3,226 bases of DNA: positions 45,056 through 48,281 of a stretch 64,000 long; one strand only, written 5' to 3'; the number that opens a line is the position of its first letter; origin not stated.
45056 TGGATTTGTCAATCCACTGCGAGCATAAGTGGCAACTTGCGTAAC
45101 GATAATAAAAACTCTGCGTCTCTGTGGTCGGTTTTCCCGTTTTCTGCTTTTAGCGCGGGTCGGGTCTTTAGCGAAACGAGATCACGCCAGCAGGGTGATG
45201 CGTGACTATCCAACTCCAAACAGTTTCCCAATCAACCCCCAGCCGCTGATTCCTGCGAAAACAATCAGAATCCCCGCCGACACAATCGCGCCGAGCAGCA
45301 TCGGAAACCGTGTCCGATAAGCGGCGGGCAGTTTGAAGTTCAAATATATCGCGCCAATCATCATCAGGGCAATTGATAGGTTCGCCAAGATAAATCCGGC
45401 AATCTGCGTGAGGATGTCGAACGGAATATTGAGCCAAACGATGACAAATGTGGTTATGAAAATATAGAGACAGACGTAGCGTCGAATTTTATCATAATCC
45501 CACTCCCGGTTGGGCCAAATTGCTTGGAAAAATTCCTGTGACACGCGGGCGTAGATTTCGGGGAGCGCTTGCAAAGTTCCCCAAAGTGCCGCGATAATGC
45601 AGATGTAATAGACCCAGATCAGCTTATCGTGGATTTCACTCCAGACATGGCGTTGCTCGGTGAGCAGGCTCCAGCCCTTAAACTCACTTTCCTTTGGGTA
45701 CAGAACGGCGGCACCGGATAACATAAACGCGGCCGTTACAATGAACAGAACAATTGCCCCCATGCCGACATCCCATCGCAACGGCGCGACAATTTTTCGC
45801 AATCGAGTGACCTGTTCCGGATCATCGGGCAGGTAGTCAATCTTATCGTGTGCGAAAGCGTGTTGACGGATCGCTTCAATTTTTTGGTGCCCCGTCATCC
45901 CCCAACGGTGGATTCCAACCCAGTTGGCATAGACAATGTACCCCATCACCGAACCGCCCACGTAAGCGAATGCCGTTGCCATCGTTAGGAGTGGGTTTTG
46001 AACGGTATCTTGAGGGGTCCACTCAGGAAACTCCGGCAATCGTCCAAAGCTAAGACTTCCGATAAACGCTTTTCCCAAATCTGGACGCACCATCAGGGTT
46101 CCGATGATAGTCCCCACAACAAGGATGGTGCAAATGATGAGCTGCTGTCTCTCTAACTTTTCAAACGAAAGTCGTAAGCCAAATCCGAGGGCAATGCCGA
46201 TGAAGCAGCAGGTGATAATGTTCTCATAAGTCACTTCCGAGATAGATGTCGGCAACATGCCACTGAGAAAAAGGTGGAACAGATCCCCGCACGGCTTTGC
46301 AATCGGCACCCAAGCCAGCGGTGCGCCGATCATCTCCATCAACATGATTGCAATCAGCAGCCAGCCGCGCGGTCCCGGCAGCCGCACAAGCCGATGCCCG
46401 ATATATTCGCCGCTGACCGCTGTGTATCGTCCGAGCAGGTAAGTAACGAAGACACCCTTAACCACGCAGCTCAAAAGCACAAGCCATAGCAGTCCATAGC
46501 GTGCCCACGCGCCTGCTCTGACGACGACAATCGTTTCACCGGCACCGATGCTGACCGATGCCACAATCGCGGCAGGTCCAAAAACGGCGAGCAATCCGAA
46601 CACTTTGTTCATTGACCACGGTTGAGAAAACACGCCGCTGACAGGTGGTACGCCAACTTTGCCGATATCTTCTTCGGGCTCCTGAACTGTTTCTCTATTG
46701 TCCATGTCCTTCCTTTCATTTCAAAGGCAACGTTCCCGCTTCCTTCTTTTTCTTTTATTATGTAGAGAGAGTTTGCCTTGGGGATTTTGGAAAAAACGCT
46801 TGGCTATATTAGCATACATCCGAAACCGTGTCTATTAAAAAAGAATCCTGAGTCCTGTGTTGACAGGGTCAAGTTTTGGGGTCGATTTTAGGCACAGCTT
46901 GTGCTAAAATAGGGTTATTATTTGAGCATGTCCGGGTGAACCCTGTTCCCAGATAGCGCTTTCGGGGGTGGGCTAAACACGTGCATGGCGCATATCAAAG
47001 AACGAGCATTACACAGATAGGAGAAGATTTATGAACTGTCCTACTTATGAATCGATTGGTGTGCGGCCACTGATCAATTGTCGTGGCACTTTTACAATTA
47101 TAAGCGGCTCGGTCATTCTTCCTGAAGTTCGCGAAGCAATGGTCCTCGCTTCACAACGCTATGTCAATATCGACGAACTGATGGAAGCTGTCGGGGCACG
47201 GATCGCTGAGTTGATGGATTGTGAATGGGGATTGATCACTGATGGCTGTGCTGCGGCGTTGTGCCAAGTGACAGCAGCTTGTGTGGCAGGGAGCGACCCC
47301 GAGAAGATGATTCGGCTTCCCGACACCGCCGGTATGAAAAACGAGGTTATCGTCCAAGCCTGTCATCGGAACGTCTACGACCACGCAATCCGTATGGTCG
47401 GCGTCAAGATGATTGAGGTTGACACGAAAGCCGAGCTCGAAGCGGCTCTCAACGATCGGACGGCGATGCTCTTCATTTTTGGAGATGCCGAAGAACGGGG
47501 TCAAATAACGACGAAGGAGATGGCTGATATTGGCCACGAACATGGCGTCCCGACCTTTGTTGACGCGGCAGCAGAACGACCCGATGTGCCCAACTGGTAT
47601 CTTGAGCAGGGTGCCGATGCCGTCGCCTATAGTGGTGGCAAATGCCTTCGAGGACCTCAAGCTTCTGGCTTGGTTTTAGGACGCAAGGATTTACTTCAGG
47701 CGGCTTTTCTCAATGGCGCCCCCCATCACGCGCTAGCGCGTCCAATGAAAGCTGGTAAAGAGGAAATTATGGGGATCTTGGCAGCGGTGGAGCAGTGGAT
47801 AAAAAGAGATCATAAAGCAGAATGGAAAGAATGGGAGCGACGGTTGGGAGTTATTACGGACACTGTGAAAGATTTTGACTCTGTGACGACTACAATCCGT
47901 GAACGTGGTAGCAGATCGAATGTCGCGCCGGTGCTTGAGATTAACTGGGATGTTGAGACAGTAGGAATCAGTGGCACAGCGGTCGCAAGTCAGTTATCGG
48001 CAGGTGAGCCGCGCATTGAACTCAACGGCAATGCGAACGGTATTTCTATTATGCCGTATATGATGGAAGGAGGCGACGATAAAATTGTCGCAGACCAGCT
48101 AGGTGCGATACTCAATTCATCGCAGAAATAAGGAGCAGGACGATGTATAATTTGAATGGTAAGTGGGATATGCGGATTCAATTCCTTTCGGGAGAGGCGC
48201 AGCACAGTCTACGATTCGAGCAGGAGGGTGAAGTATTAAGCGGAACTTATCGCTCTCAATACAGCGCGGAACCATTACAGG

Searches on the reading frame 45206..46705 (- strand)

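Call 27: search_protein_families(library=pfam, proteins=[window:45206-46705:-], max_evalue=0.000001)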
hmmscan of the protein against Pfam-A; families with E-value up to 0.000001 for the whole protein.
window:45206-46705:- (499 aa): 1 family
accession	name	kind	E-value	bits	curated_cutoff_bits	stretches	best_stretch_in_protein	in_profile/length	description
PF01566.24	Nramp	-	5.3e-08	32.7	29.8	1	62-450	5-342/357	Natural resistance-associated macrophage protein-like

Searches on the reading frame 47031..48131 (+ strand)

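Call 27: search_protein_families(library=pfam, proteins=[window:47031-48131:+], max_evalue=0.000001)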
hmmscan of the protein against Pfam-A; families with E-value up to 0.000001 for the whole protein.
window:47031-48131:+ (366 aa): 2 families
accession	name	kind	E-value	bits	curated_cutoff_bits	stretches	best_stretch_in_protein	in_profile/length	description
PF00266.25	Aminotran_5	-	2.8e-08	33.6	21.5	1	130-225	126-221/371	Aminotransferase class-V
PF01053.26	Cys_Met_Meta_PP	-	6.1e-07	28.8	27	1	52-210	55-204/381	Cys/Met metabolism PLP-dependent enzyme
